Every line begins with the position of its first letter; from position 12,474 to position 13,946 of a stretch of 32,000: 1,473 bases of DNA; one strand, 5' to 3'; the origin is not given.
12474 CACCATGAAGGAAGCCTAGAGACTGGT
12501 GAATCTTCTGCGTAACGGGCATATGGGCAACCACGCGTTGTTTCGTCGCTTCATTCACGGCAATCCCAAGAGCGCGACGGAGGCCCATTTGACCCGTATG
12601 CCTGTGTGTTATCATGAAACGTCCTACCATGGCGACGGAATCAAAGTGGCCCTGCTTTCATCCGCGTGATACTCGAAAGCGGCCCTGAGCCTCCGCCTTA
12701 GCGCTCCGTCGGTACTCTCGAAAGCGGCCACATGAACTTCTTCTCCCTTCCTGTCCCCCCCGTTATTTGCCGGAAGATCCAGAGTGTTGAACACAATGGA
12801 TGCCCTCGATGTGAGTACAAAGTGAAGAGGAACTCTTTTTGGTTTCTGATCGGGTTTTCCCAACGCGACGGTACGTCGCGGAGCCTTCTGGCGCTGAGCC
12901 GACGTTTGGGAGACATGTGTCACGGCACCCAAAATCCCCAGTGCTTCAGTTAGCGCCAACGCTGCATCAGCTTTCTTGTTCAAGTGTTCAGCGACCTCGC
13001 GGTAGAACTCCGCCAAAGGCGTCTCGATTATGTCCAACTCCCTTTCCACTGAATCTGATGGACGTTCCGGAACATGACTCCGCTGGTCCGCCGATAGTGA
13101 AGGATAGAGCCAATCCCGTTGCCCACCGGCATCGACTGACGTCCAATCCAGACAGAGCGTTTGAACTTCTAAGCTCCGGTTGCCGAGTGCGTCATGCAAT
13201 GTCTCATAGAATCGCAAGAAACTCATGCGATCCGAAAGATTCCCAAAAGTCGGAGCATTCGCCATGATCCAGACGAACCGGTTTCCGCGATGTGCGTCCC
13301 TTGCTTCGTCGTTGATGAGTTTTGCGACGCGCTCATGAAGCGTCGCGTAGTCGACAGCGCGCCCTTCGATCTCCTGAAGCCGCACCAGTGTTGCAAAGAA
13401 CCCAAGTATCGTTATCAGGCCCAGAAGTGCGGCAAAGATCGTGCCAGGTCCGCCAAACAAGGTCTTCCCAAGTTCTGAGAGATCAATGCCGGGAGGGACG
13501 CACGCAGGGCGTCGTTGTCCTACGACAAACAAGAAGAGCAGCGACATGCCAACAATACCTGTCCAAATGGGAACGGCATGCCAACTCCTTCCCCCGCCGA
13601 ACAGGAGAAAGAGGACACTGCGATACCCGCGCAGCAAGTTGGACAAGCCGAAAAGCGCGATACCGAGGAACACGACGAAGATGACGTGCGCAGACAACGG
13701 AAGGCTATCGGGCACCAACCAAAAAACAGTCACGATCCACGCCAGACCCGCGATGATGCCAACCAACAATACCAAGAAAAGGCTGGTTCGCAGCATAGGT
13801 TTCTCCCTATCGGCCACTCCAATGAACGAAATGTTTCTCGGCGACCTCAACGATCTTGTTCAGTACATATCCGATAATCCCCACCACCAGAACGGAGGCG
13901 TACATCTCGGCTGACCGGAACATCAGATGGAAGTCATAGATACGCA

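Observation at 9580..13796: One uncharacterised domain present three times, twice membrane-anchored and once soluble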

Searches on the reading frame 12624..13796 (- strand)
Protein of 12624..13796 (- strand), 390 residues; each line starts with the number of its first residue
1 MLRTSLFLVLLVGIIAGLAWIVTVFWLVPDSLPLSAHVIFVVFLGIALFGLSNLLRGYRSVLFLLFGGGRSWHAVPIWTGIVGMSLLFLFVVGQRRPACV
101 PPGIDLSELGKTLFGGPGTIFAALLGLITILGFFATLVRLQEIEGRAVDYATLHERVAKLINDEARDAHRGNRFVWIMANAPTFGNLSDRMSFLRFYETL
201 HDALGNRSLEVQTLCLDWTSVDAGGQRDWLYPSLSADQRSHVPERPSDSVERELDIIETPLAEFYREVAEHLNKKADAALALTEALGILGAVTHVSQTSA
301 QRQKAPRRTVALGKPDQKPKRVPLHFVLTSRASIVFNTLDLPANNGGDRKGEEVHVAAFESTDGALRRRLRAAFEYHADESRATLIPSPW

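Call 6: search_protein_families(library=pfam, proteins=[window:12624-13796:-], max_evalue=1)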
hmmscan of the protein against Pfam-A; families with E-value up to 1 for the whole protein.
window:12624-13796:- (390 aa): 0 families

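Call 7: search_protein_families(library=ncbifam, proteins=[window:12624-13796:-], max_evalue=1)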
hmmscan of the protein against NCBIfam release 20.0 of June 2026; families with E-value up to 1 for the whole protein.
window:12624-13796:- (390 aa): 0 families

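Call 9: find_homologous_proteins(query=window:12624-13796:-, max_evalue=0.001)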
Query window:12624-13796:- (390 aa): 3 proteins with E <= 0.001 among 8000 candidates.
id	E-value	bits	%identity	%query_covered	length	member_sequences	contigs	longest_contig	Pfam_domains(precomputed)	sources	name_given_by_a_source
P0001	1.0e-251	853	98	100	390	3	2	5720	-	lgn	-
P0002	6.8e-92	327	60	68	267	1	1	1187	-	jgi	jgi:hypothetical protein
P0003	6.5e-51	192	40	68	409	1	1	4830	-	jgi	jgi:hypothetical protein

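Call 12: find_encoding_contigs(protein=P0003, flank=10000, max_places=4)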
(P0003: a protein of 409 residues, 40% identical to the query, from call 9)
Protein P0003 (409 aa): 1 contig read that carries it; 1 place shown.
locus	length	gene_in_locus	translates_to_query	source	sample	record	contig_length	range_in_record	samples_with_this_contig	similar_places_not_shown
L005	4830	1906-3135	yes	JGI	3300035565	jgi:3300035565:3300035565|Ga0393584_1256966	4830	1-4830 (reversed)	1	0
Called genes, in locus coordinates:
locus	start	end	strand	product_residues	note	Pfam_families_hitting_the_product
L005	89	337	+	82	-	-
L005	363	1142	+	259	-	PF00005:ABC_tran, PF13304:AAA_21 (weak)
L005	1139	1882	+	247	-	PF00528:BPD_transp_1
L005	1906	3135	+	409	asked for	-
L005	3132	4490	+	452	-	PF04055:Radical_SAM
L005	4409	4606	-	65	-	-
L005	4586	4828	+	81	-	?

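Call 17: find_homologous_proteins(query=A1, max_evalue=0.1)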
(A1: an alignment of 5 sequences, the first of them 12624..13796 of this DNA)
Query A1 (5 sequences) (390 aa, profile of the alignment): 4 proteins with E <= 0.1 among 8000 candidates.
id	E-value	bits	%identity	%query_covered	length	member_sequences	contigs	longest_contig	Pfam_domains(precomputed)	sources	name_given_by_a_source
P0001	3.1e-179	614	98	100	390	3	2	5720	-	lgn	-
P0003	1.8e-175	602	40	68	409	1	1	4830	-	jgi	jgi:hypothetical protein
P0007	1.5e-147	510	27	69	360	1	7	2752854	-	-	-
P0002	5.2e-122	426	60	68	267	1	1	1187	-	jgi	jgi:hypothetical protein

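Call 31: predict_structure(alignment_id=A1)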
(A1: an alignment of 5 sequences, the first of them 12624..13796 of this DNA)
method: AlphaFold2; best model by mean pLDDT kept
length: 390 residues; sequences in the alignment: 5
mean_pLDDT: 50.9   pTM: 0.45
mean pLDDT of the five models: 50.9, 45.8, 44.0, 43.7, 43.1
residues with pLDDT >= 90: 0; 70-90: 40; 50-70: 151; < 50: 199
segments of 3 or more residues with pLDDT < 50: 1-10, 52-54, 56-80, 86-122, 132-147, 219-252, 293-324, 339-358, 377-390
pLDDT, mean of each block of 10 residues (from residue 1): 38 55 53 54 54 46 38 44 49 39 40 44 49 44 46 75 81 69 66 74 70 56 42 37 40 57 66 68 65 36 27 40 52 55 34 42 58 52 33
secondary structure, 60 per line:
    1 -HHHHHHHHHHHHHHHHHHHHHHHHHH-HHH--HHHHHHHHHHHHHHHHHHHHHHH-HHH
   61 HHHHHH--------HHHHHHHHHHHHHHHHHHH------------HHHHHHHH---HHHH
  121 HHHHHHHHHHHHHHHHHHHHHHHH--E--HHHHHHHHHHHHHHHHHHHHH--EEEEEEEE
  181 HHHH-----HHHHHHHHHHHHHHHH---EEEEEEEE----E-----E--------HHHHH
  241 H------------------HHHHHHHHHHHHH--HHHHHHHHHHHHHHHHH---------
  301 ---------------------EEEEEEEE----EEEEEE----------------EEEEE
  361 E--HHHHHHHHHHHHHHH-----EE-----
elements in order: H2-27 H34-56 H58-66 H75-93 H106-113 H117-144 H150-170 E173-180 H181-184 H190-205 E209-216 H236-241 H260-272 H275-291 E322-329 E334-339 E356-361 H364-378
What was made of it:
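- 13383..13796 (-): Protein A, N-terminal membrane anchor (about 4 TM helices, aa 1-138). AF2 helices at 2-27, 34-56, 75-93 and 117-144 (call 31).
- On PLD superfamily (HKD enzymes): The AF2 model of A has pLDDT 50.9 and the order a-b-a-b-insert-b-b-b-a (call 31).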

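Call 36: search_protein_families(library=pfam, alignment_id=A5, max_evalue=0.01)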
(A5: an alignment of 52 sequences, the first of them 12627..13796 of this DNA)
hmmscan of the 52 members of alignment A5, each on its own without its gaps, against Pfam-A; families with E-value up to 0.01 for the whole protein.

A. member 1, window:12627-13796:- (390 aa): 0 families

B. families by the number of members that match (of 52 scanned): 7 families
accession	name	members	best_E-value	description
PF12146.15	Hydrolase_4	3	1.4e-05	Serine aminopeptidase, S33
PF12697.13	Abhydrolase_6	1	1.3e-07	Alpha/beta hydrolase family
PF19814.4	DUF6297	1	0.00029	Family of unknown function (DUF6297)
PF01925.25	TauE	1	0.00039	Sulfite exporter TauE/SafE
PF07103.16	DUF1365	1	0.0017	Protein of unknown function (DUF1365)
PF10805.13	DUF2730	1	0.0084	Protein of unknown function (DUF2730)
PF09586.16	YfhO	1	0.0087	Bacterial membrane protein YfhO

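Call 37: fold_search(model_id=the predicted structure, library=pdb)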
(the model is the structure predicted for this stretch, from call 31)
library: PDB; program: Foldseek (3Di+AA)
matches with E <= 10: 129; with E <= 0.001: 0
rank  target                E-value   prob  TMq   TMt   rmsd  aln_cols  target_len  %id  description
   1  8v07_C                2.4e-01  0.51  0.23  0.22  12.4       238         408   11  Crystal structure of mouse PLD3 co-crystallized with 5'Pi-ssDNA for 30 days (released 2024-03-13)
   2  6d8z_B                4.5e-01  0.04  0.11  0.13  30.4       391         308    9  Crystal Structure of the C-terminal Guanine Nucleotide Exchange Factor Module of Human Trio (released 2019-02-20)
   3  8v07_D                5.0e-01  0.38  0.22  0.22  12.4       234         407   12  Crystal structure of mouse PLD3 co-crystallized with 5'Pi-ssDNA for 30 days (released 2024-03-13)
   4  7e0m_B                8.7e-01  0.20  0.20  0.21  12.2       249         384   10  Crystal structure of phospholipase D (released 2021-12-22)
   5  8v07_B                9.2e-01  0.21  0.21  0.20  12.7       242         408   11  Crystal structure of mouse PLD3 co-crystallized with 5'Pi-ssDNA for 30 days (released 2024-03-13)
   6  7e0m_A                9.7e-01  0.14  0.18  0.18  13.4       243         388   10  Crystal structure of phospholipase D (released 2021-12-22)
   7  4khb_C                1.8e+00  0.10  0.09  0.26  10.3        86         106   15  Structure of the Spt16D Pob3N heterodimer (released 2013-05-29)
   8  9ivk_A                1.8e+00  0.08  0.15  0.19  15.1       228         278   11  cryo-EM structure of a tmFAP (released 2024-11-20)
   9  8q1x_A                1.9e+00  0.14  0.22  0.20  11.4       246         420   10  Structural analysis of PLD3 reveals insights into the mechanism of lysosomal 5' exonuclease-mediated nucleic acid degr (released 2023-12-06)
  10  3if8_B                2.0e+00  0.02  0.09  0.12  22.6       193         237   13  Crystal Structure of ZWILCH, a member of the RZZ kinetochore complex (released 2010-06-09)
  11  9fj0                  2.1e+00  0.14  0.20  0.21  11.5       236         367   10  Structure of the F13 protein (mutant G277C) of Vaccinia virus (released 2025-03-12)
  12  6jfw_A                2.1e+00  0.06  0.10  0.20   9.1        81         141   12  Crystal structure of PA0833 periplasmic domain from Pseudomonas aeruginosa reveals an unexpected enlarged peptidoglyca (released 2019-03-20)
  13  4oa3                  2.1e+00  0.04  0.08  0.19  14.4       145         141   10  Crystal structure of the BA42 protein from BIZIONIA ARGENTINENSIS (released 2014-08-20)
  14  5us6_H                2.2e+00  0.10  0.10  0.13   7.0        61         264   16  Structure of Dihydrodipicolinate Reductase from Vibrio vulnificus Bound to NADH and 2,6 Pyridine Dicarboxylic Acid wit (released 2018-02-21)
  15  5tem_A                2.2e+00  0.10  0.10  0.13   6.7        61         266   15  Structure of 4-Hydroxy-tetrahydrodipicolinate Reductase from Vibrio vulnificus with 2,6 Pyridine Dicarboxylic and NADH (released 2017-10-18)
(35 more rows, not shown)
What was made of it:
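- On PLD superfamily (HKD enzymes): In Foldseek against the PDB, ranks 1, 3-6, 9, 11, 20 and 33 are PLD3, PLD or F13, but E is 0.24-3.5 and TM about 0.2 (call 37).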

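Call 42: search_solved_structures(query=A5, max_evalue=10, show_alignments=3)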
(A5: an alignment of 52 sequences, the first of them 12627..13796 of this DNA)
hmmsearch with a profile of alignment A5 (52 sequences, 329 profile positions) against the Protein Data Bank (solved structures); distinct sequences matched with E-value up to 10: 8.
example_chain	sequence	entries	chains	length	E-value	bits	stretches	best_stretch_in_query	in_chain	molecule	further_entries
6b87_A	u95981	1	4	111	0.41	13.1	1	10-68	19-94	TMHC2_E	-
2dlv_A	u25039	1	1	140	0.55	12.7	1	152-242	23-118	Regulator of G-protein signaling 18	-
2jm5_A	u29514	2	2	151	0.67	12.4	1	152-242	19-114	Regulator of G-protein signaling 18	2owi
4hde_A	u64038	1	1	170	1.3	11.4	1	163-204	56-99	SCO1/SenC family lipoprotein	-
9lle_O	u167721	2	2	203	2.3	10.6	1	8-63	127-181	De novo designed GPCR exoframe modulator targeting TM1/2/4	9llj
3vjf_A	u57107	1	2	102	2.4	10.6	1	163-241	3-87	WA20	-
7c9r_M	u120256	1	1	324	4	9.8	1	9-102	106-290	Reaction center protein M chain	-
8hf3_A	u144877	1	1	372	5.3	9.4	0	47-97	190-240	Palmitoyltransferase ZDHHC9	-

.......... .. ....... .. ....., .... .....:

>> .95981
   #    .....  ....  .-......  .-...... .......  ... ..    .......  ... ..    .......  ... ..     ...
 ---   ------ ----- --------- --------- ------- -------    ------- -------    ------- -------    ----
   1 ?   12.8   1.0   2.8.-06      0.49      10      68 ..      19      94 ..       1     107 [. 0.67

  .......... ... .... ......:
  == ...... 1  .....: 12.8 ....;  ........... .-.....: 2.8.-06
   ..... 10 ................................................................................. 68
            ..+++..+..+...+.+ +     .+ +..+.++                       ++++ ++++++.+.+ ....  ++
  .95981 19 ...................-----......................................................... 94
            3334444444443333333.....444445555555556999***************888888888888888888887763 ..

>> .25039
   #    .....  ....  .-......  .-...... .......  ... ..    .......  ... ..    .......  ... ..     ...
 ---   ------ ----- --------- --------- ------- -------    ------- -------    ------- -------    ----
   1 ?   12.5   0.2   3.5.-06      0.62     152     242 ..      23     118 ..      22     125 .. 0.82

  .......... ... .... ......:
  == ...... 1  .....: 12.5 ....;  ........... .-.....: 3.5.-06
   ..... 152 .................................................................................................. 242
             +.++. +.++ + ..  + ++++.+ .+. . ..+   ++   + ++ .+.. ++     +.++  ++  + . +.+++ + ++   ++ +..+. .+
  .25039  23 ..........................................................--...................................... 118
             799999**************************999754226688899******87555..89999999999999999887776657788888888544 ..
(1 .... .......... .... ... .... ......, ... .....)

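Call 43: search_protein_families(library=pfam, alignment_id=A5, max_evalue=10)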
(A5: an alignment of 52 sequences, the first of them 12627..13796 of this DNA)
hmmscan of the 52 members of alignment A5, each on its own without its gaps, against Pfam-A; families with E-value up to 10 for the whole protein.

A. member 1, window:12627-13796:- (390 aa): 0 families

B. families by the number of members that match (of 52 scanned): 83 families (the first 25 are shown)
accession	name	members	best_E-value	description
PF19529.4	DUF6057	4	0.15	Family of unknown function (DUF6057)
PF12146.15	Hydrolase_4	3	1.4e-05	Serine aminopeptidase, S33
PF19814.4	DUF6297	3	0.00029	Family of unknown function (DUF6297)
PF13567.11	DUF4131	3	0.89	Domain of unknown function (DUF4131)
PF09843.14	DUF2070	3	2.1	Predicted membrane protein (DUF2070)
PF01925.25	TauE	2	0.00039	Sulfite exporter TauE/SafE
PF09586.16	YfhO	2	0.0087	Bacterial membrane protein YfhO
PF07301.16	DUF1453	2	0.034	CcdC protein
PF08395.17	7tm_7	2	0.096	7tm Chemosensory receptor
PF08592.16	Anthrone_oxy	2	0.15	Anthrone oxygenase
PF07331.16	TctB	2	0.17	Tripartite tricarboxylate transporter TctB family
PF24417.1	DUF7549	2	0.33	Family of unknown function (DUF7549)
PF18949.5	DUF5693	2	2.7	Family of unknown function (DUF5693)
PF05656.20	DUF805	2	5.5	Protein of unknown function (DUF805)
PF12697.13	Abhydrolase_6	1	1.3e-07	Alpha/beta hydrolase family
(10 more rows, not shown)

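Call 78: search_protein_families(library=padloc, proteins=[window:12624-13796:-], max_evalue=0.01)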
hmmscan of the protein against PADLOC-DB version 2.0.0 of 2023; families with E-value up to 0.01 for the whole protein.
window:12624-13796:- (390 aa): 0 families

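Call 98: fold_search(model_id=the predicted structure, library=viral)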
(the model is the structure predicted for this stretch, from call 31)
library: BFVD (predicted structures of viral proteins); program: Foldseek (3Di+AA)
matches with E <= 10: 190; with E <= 0.001: 0
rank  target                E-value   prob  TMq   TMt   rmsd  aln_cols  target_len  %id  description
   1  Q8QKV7                3.5e-01  0.06  0.12  0.08  29.6       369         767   14  histidine kinase [Ectocarpus siliculosus virus 1 (isolate New Zealand/Kaikoura/1988)]
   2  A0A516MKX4            6.1e-01  0.06  0.15  0.14  32.8       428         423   10  (no name in the UniProt tables at hand)
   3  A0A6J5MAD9            6.5e-01  0.06  0.08  0.14  17.3       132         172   14  Uncharacterized protein [uncultured Caudovirales phage]
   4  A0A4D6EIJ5            6.8e-01  0.03  0.09  0.14  19.7       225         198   14  F-box incomplete domain containing protein [Pandoravirus celtis]
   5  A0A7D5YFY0            7.6e-01  0.02  0.09  0.08  30.1       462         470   11  Uncharacterized protein [Scale drop disease virus]
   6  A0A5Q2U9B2            8.1e-01  0.03  0.08  0.12  24.9       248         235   11  Uncharacterized protein [Bacteriophage Phobos]
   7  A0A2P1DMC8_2          9.6e-01  0.03  0.12  0.05  28.1       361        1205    9  (no name in the UniProt tables at hand)
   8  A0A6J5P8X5            1.0e+00  0.01  0.09  0.05  29.2       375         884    8  Uncharacterized protein [uncultured Caudovirales phage]
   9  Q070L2                1.1e+00  0.18  0.21  0.22  12.8       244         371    9  Palmitylated EEV envelope lipase [Nile crocodilepox virus (isolate Crocodylus niloticus/Zimbabwe/Ume/2001)]
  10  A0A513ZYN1            1.1e+00  0.03  0.11  0.15  18.9       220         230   10  Uncharacterized protein [Pantoea phage vB_PagM_PSKM]
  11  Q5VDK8                1.3e+00  0.02  0.05  0.16  13.4        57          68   19  Envelope glycoprotein (Fragment) [Human immunodeficiency virus type 1]
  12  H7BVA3                1.7e+00  0.03  0.10  0.06  17.4       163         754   10  (no name in the UniProt tables at hand)
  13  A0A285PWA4            1.8e+00  0.06  0.11  0.20  21.2       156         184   15  F-box domain-containing protein [Cedratvirus lausannensis]
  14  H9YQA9                1.9e+00  0.03  0.15  0.15  24.6       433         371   15  (no name in the UniProt tables at hand)
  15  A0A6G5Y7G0            1.9e+00  0.02  0.09  0.03  21.8       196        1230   12  (no name in the UniProt tables at hand)
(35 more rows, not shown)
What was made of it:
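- On PLD superfamily (HKD enzymes): In BFVD a poxvirus F13-like protein is at rank 9 (call 98).
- PLD3, PLD and F13 recur among the top Foldseek hits (calls 31, 37, 98).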
